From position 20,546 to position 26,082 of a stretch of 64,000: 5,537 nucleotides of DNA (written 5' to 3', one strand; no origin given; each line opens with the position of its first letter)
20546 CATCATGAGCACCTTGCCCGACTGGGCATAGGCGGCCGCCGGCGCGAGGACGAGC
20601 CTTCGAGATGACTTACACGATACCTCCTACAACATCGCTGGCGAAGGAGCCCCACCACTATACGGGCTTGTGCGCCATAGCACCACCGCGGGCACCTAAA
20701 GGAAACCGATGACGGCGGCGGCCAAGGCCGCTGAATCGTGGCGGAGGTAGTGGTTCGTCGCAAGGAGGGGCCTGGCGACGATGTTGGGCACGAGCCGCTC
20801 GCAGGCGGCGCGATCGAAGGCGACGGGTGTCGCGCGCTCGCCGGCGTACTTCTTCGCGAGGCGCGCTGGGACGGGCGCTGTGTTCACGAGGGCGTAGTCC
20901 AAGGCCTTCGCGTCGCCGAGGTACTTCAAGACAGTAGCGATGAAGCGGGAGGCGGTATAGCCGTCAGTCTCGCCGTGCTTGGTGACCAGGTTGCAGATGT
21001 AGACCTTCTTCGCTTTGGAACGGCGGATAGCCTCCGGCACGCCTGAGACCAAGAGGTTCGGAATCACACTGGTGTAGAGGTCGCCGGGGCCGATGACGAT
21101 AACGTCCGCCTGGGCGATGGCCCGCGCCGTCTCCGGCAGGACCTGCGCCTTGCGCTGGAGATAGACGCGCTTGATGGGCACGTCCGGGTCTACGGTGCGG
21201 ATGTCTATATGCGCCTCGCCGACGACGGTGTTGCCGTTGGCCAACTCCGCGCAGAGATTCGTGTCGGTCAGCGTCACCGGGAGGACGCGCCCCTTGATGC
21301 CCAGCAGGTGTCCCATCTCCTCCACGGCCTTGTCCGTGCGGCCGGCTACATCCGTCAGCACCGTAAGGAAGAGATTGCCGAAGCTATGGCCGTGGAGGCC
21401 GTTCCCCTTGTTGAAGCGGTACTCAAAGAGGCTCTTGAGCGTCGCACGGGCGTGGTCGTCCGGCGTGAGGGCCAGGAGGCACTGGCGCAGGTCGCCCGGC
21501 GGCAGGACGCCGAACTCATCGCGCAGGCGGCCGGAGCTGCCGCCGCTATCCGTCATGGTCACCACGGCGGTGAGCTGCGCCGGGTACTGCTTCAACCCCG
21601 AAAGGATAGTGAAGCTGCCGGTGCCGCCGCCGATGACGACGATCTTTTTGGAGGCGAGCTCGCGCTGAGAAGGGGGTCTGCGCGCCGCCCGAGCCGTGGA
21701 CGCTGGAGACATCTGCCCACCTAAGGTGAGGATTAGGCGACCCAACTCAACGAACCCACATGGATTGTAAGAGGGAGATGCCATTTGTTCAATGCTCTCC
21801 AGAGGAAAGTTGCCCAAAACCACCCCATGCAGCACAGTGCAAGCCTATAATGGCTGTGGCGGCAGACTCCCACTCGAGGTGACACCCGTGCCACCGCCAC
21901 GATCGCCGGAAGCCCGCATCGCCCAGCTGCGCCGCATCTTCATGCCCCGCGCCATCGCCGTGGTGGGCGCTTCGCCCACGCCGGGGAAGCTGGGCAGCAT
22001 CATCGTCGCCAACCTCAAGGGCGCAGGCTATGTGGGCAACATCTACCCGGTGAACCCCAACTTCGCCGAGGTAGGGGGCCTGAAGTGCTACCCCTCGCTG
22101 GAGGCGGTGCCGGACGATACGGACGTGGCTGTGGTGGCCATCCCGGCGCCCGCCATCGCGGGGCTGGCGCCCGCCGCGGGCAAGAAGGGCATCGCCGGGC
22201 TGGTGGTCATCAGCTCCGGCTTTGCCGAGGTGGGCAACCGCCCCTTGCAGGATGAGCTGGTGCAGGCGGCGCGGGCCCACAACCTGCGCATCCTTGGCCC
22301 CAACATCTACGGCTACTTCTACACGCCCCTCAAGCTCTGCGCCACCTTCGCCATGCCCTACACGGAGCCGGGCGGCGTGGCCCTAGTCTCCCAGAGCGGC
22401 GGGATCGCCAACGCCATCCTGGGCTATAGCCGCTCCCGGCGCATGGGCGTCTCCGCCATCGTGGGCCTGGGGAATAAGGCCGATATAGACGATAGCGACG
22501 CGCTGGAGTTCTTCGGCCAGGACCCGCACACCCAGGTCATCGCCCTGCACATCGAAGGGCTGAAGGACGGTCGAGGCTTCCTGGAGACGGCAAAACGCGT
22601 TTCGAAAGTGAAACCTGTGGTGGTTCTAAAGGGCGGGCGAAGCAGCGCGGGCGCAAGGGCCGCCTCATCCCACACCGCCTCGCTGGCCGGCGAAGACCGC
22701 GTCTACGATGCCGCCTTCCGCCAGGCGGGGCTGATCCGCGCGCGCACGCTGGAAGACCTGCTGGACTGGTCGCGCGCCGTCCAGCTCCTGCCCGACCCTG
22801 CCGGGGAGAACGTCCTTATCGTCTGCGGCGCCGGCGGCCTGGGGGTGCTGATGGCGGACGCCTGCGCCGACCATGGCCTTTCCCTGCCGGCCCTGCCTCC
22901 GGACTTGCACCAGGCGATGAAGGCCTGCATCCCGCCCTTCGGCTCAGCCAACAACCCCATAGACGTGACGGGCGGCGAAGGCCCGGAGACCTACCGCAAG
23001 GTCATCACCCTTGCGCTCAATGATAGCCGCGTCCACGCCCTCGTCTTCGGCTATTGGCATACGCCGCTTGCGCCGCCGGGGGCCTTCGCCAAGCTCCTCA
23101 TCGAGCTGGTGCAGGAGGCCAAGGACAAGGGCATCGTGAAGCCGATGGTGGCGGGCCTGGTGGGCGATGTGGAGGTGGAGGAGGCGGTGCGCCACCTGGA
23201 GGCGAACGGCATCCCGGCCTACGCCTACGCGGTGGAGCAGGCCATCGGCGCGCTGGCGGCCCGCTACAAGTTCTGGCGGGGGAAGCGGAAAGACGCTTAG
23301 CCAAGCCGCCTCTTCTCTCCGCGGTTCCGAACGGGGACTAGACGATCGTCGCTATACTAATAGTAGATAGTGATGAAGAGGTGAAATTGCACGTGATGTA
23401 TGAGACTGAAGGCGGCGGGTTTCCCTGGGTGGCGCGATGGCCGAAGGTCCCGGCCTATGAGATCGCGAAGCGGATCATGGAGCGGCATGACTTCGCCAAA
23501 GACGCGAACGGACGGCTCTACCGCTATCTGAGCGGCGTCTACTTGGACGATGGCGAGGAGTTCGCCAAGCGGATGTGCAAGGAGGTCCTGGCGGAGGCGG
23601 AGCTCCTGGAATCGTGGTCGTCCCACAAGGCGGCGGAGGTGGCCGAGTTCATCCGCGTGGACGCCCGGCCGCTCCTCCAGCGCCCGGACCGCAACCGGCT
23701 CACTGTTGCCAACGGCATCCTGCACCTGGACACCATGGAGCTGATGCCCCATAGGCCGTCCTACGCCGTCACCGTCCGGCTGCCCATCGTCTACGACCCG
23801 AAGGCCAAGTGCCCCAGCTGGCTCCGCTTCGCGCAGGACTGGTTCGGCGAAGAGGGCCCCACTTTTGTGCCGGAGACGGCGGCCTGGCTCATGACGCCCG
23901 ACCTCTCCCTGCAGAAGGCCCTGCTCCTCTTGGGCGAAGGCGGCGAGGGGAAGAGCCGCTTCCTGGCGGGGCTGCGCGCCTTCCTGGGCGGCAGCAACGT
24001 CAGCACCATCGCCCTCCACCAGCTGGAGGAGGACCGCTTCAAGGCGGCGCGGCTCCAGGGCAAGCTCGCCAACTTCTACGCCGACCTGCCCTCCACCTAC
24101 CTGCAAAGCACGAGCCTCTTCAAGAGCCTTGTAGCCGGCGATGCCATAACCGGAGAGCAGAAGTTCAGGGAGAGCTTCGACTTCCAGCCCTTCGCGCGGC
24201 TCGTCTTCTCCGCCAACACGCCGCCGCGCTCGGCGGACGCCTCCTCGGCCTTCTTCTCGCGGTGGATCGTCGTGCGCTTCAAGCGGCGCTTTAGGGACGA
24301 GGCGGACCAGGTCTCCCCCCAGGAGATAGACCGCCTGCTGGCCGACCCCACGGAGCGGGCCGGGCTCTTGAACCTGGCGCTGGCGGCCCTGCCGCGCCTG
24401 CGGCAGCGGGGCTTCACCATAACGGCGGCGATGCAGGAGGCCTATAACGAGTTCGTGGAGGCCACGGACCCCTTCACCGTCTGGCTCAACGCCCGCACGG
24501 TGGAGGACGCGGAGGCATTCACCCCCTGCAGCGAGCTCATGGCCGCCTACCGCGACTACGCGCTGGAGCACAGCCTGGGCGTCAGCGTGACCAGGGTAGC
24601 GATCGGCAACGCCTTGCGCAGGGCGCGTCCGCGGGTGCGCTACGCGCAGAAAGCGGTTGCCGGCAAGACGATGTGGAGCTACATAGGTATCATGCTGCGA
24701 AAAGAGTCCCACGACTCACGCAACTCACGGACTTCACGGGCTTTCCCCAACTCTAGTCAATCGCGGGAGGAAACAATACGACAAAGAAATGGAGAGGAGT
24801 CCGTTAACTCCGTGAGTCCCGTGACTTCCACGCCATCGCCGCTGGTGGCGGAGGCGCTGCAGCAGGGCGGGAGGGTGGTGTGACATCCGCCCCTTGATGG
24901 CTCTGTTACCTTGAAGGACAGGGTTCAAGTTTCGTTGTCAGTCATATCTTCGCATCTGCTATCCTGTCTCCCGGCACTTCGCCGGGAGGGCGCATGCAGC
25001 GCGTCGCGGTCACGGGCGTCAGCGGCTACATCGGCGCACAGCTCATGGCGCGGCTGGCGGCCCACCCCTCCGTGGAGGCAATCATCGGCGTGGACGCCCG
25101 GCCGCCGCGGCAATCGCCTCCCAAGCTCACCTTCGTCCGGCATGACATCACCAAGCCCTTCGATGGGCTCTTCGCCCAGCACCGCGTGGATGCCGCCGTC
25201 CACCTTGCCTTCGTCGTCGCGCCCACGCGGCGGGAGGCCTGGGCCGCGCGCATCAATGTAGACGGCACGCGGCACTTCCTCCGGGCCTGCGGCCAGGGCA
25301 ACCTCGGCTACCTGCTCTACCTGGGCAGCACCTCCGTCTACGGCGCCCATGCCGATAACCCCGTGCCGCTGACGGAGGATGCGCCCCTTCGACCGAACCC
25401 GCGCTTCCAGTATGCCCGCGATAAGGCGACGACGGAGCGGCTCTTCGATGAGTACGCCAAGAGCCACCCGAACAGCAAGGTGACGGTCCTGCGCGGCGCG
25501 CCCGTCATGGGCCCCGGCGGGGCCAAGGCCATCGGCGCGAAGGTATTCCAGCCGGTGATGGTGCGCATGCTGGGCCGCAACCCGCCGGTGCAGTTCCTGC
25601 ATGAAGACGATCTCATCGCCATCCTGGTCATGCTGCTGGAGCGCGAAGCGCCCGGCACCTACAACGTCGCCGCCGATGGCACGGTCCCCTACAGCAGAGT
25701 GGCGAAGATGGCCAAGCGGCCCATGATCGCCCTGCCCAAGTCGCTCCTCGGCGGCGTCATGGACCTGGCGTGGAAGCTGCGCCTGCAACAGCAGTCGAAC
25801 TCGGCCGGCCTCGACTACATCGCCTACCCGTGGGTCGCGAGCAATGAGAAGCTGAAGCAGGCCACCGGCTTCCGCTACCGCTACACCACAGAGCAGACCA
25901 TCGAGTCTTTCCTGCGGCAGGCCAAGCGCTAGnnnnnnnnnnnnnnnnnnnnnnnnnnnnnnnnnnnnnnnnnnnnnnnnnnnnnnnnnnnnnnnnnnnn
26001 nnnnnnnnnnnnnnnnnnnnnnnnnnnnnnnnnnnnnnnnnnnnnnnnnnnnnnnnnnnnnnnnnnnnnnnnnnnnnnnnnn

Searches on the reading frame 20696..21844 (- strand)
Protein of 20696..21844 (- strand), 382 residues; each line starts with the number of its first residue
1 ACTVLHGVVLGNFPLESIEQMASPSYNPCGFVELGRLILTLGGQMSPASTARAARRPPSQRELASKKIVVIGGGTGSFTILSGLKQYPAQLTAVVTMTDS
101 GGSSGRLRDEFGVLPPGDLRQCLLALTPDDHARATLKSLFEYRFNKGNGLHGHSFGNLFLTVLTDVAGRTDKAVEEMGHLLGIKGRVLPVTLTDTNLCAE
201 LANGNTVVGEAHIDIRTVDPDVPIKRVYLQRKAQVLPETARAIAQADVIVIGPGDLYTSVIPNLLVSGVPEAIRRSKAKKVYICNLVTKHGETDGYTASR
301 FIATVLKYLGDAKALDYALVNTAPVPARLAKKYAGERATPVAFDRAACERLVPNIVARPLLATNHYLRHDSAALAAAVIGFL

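Call 35: search_protein_families(library=pfam, proteins=[window:20696-21844:-], max_evalue=0.001)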
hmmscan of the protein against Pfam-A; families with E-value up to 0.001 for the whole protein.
window:20696-21844:- (382 aa): 1 family
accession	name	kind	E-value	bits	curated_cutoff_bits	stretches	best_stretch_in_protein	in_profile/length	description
PF01933.23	CofD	-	2.4e-98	329.4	30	1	68-360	1-289/290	2-phospho-L-lactate transferase CofD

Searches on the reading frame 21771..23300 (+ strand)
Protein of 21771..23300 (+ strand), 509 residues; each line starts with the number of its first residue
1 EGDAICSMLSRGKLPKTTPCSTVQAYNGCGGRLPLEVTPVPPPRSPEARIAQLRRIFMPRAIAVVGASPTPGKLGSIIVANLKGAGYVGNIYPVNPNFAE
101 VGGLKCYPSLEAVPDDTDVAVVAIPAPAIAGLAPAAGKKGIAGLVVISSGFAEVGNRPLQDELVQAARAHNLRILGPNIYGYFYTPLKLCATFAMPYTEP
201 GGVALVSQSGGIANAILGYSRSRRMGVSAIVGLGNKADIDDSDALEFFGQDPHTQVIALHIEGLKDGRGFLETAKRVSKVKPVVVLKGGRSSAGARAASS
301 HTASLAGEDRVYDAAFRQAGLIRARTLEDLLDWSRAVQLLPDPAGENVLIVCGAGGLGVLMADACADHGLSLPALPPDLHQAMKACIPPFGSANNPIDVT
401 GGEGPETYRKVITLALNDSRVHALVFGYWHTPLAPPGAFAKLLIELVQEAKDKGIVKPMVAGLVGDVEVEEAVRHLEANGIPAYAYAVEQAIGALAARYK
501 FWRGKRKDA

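Call 35: search_protein_families(library=pfam, proteins=[window:21771-23300:+], max_evalue=0.001)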
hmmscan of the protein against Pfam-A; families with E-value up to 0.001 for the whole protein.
window:21771-23300:+ (509 aa): 5 families
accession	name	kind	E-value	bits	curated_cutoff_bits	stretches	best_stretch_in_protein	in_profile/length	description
PF19045.5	Ligase_CoA_2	-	1.4e-56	191.5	23.7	1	348-504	1-157/162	Ligase-CoA domain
PF13607.11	Succ_CoA_lig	-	3.4e-54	182.8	27.4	1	200-336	1-137/138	Succinyl-CoA ligase like flavodoxin domain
PF13380.12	CoA_binding_2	-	9.4e-22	78.1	22.8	1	60-178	1-109/116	CoA binding domain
PF02629.25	CoA_binding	-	5.5e-11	43.5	22.3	1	61-150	5-97/97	CoA binding domain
PF00549.24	Ligase_CoA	-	0.00057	20.5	24.5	0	206-277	1-79/128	CoA-ligase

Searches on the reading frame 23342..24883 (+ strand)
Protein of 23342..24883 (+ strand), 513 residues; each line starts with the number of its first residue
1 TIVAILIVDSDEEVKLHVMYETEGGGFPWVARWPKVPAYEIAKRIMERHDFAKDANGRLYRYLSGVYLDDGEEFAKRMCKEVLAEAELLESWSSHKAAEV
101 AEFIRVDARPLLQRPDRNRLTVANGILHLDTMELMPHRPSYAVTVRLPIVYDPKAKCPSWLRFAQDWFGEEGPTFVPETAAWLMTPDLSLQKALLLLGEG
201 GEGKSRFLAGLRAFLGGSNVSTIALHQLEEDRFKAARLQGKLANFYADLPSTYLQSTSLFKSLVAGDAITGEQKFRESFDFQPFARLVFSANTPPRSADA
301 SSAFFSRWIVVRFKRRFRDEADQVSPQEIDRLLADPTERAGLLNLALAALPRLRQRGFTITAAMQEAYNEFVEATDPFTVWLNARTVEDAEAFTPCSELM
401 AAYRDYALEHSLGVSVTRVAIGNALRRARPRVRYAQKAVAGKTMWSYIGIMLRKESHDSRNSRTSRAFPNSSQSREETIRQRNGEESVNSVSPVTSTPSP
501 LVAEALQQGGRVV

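Call 35: search_protein_families(library=pfam, proteins=[window:23342-24883:+], max_evalue=0.001)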
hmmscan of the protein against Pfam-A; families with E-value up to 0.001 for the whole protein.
window:23342-24883:+ (513 aa): 2 families
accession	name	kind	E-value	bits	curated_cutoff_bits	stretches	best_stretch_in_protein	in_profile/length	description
PF19263.5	DUF5906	-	7e-18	65.8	27.6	1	196-301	1-110/114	Family of unknown function (DUF5906)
PF08706.16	D5_N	-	5.4e-13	49.9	22.4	1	72-168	38-144/145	D5 N terminal like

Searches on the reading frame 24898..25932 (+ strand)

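Call 35: search_protein_families(library=pfam, proteins=[window:24898-25932:+], max_evalue=0.001)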
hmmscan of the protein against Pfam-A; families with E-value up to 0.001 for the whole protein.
window:24898-25932:+ (344 aa): 5 families
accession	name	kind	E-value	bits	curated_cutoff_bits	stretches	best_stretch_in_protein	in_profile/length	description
PF01370.27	Epimerase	-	1.1e-30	107.2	20.9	1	36-258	1-240/240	NAD dependent epimerase/dehydratase family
PF16363.11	GDP_Man_Dehyd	-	4.8e-11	43.1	27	1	38-276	2-266/332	GDP-mannose 4,6 dehydratase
PF01073.25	3Beta_HSD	-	3.5e-09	36.5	22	1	37-187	1-161/280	3-beta hydroxysteroid dehydrogenase/isomerase family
PF07993.18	NAD_binding_4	-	2.1e-07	30.8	20.1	1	94-205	86-209/258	Male sterility protein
PF04321.23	RmlD_sub_bind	-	2.5e-05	24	27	1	35-209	2-157/287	RmlD substrate binding domain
